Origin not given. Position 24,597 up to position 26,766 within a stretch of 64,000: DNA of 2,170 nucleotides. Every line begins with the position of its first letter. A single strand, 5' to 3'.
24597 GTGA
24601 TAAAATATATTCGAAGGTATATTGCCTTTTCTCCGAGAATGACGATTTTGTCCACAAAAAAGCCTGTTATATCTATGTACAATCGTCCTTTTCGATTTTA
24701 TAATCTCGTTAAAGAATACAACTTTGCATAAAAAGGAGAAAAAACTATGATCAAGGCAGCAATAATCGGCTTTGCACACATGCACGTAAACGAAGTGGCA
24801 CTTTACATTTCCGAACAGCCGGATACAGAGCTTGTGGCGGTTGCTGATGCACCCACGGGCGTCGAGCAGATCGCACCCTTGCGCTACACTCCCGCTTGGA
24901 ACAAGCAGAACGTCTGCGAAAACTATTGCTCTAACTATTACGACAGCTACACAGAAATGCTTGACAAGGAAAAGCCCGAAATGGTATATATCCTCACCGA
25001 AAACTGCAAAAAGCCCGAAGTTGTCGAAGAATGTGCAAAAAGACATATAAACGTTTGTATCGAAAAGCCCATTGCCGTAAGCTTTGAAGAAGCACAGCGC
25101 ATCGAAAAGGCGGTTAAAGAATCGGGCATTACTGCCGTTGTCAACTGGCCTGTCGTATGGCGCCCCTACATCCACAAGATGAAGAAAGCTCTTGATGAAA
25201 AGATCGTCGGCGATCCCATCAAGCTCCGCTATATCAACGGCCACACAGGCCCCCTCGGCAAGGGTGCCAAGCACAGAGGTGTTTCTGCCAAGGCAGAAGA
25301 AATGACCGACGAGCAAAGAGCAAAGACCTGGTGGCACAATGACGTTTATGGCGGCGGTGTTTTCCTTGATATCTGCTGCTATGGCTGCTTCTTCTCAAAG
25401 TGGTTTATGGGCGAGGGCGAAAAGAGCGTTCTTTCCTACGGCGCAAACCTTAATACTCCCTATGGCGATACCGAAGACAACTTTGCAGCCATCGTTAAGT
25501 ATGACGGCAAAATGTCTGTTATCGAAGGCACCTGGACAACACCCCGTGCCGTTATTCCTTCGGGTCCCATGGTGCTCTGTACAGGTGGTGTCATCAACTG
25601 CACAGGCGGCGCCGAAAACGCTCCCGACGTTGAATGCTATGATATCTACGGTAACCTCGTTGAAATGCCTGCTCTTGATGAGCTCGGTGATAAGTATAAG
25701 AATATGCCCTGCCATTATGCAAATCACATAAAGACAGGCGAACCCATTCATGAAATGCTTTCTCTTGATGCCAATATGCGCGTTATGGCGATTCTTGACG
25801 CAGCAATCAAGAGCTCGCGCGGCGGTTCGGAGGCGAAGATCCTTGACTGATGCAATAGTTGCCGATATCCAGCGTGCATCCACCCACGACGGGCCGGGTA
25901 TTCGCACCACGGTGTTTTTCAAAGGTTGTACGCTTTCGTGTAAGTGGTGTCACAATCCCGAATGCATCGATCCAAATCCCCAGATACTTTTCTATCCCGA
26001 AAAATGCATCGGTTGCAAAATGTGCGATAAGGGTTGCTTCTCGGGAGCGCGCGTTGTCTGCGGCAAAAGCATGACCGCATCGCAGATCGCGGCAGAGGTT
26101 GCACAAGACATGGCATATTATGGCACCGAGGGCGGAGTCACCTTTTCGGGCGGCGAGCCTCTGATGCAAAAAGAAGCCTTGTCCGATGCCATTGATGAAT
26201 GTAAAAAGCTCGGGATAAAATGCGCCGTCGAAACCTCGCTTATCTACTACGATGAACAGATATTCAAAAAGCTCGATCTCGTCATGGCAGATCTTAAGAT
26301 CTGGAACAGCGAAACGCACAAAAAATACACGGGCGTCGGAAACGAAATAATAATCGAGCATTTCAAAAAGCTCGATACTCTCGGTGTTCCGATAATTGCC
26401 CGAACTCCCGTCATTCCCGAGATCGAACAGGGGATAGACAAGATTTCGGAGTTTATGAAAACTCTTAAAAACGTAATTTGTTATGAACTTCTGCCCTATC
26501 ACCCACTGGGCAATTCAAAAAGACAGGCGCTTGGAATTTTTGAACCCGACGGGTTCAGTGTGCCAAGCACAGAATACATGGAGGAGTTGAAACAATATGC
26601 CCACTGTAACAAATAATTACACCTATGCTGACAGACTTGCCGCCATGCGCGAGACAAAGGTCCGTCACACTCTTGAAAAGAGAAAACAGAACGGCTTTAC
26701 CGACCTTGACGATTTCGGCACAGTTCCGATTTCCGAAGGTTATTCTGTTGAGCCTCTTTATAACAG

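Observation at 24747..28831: Oxidoreductase-activase-glycyl radical enzyme operon whose GRE has a non-canonical thiyl loop (G-C-N-W, neither G-C-V-E nor C-C)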

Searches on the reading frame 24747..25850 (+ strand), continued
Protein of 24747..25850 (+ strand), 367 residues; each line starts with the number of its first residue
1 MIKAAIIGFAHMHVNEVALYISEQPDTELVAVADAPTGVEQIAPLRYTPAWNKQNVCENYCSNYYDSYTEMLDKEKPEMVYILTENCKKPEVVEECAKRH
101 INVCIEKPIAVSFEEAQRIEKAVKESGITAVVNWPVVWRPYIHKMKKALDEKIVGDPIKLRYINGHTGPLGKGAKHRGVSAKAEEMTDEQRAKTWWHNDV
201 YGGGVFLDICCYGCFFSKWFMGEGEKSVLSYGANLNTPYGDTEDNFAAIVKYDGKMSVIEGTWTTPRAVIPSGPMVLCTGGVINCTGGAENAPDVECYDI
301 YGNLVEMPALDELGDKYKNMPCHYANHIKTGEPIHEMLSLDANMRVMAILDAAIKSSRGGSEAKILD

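Call 93: search_solved_structures(query=A2, max_evalue=1e-10)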
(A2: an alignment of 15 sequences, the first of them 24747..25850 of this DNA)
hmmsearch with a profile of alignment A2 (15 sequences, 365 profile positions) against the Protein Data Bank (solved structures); distinct sequences matched with E-value up to 1e-10: 22.
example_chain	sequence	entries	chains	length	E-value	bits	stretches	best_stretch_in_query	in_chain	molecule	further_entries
3db2_A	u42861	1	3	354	5e-16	61.7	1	32-161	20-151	putative NADPH-dependent oxidoreductase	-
1evj_A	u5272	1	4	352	8.1e-16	61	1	50-254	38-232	GLUCOSE-FRUCTOSE OXIDOREDUCTASE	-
1ofg_A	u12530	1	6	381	1.1e-15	60.6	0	49-162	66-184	GLUCOSE-FRUCTOSE OXIDOREDUCTASE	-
1ryd_A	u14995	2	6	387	1.1e-15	60.6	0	49-162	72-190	glucose-fructose oxidoreductase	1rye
1h6a_A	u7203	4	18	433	1.6e-15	60.1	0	49-162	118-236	PRECURSOR FORM OF GLUCOSE-FRUCTOSE OXIDOREDUCTASE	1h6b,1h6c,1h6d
3evn_A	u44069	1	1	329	2e-15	59.8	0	55-161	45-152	Oxidoreductase, Gfo/Idh/MocA family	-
6nor_A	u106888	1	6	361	7.3e-15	57.9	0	196-363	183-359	Putative NAD dependent dehydrogenase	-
3ip3_A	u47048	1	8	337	6.3e-14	54.8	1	57-162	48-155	Oxidoreductase, putative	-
3ezy_A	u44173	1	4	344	1e-13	54.2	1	52-163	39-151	Dehydrogenase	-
9m3d_B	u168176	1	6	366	1.3e-13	53.8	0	64-158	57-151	DgpA1 from W974-1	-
3cea_A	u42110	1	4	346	2.3e-13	53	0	61-161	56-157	Myo-inositol 2-dehydrogenase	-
3e18_A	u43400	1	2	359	3.3e-13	52.4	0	61-162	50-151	oxidoreductase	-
5a02_A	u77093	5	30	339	5.2e-13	51.8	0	62-167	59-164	ALDOSE-ALDOSE OXIDOREDUCTASE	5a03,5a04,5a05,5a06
3e9m_A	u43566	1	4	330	7.4e-13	51.3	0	41-161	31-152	Oxidoreductase, Gfo/Idh/MocA family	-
7xr9_A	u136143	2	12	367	1e-12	50.9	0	62-158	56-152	DgpA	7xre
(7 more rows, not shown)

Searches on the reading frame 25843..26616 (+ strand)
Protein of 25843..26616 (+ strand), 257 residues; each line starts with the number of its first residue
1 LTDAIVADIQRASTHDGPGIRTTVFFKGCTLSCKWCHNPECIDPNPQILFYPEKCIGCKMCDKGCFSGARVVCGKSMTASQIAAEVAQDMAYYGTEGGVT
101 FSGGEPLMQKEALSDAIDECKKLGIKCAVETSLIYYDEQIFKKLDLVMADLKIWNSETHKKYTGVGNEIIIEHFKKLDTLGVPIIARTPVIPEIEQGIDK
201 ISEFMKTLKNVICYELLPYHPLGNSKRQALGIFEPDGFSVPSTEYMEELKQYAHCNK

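Call 3: search_protein_families(library=pfam, proteins=[window:25843-26616:+])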
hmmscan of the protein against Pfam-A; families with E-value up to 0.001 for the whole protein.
window:25843-26616:+ (257 aa): 2 families
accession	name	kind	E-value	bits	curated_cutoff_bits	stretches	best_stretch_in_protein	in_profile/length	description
PF13353.11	Fer4_12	-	9.5e-14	52.3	22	1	16-127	2-86/137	4Fe-4S single cluster domain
PF04055.27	Radical_SAM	-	1.5e-12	48.5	29.5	1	24-203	2-164/166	Radical SAM superfamily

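Call 4: search_protein_families(library=ncbifam, proteins=[window:25843-26616:+])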
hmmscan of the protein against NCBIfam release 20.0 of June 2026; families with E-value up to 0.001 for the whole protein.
window:25843-26616:+ (257 aa): 24 families
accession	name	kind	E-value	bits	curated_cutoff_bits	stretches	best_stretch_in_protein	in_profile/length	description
TIGR02494.1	PFLE_PFLC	subfamily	1.3e-72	244.6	174.35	2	58-252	85-288/293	glycyl-radical enzyme activating protein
NF043069.1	T4HPD_activ_SAM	equivalog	1.1e-66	225.2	425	2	61-252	88-287/299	trans-4-hydroxy-L-proline dehydratase activase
NF048010.1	SfplDhtActHpsHDes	equivalog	3.6e-60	203.3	430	2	58-251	93-296/298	(2S)-3-sulfopropanediol dehydratase activating enzyme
NF033719.1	ind_deCO2_activ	equivalog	1.8e-57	195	425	2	61-251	95-291/302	indoleacetate decarboxylase activase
NF033717.2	HPDL_rSAM_activ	equivalog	6.4e-55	186.6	420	2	61-232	96-274/311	4-hydroxyphenylacetate decarboxylase activase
TIGR04395.1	cutC_activ_rSAM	equivalog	9.4e-51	172.9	360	2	54-231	87-274/309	choline TMA-lyase-activating enzyme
NF048008.1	SfplDhtActHpfHKleb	equivalog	1.6e-49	168.9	500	2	53-232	83-271/308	(2S)-3-sulfopropanediol dehydratase activating enzyme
NF007483.0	PRK10076.1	equivalog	2.8e-45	154.7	326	1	4-253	22-281/292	[formate-C-acetyltransferase]-activating enzyme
TIGR02493.1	PFLA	equivalog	3.7e-43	147.6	231.75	2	70-251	39-230/235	pyruvate formate-lyase-activating protein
TIGR04003.1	rSAM_BssD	equivalog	1.4e-40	139.5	496.45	2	5-65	2-62/314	[benzylsuccinate synthase]-activating enzyme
TIGR04041.1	activase_YjjW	hypoth_equivalog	3.6e-37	128.3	250.2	1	4-253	2-265/276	YjjW family glycine radical enzyme activase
NF008356.0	PRK11145.1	equivalog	3.9e-36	124.6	375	2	57-251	33-235/246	pyruvate formate lyase 1-activating protein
TIGR02495.1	NrdG2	equivalog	1.1e-18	67.3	131.15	2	98-214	65-187/193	anaerobic ribonucleoside-triphosphate reductase activating protein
TIGR02491.1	NrdG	equivalog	5.7e-15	55.6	126.1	2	7-45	3-41/154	anaerobic ribonucleoside-triphosphate reductase activating protein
TIGR03365.1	Bsubt_queE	equivalog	3.6e-07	30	206.1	1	58-165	36-140/238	7-carboxy-7-deazaguanine synthase QueE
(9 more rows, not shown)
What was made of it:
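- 25843..26616 (+): AE1, the GRE-activating radical-SAM enzyme (257 aa from TTG). It has C29-x3-C33-x2-C36, plus a shortened insert carrying one C55-x2-C-x2-C-x3-C65 motif and conserved C41 and C73. NCBIfam TIGR02494 244.6 bits, above its cut-off of 174 (call 4).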
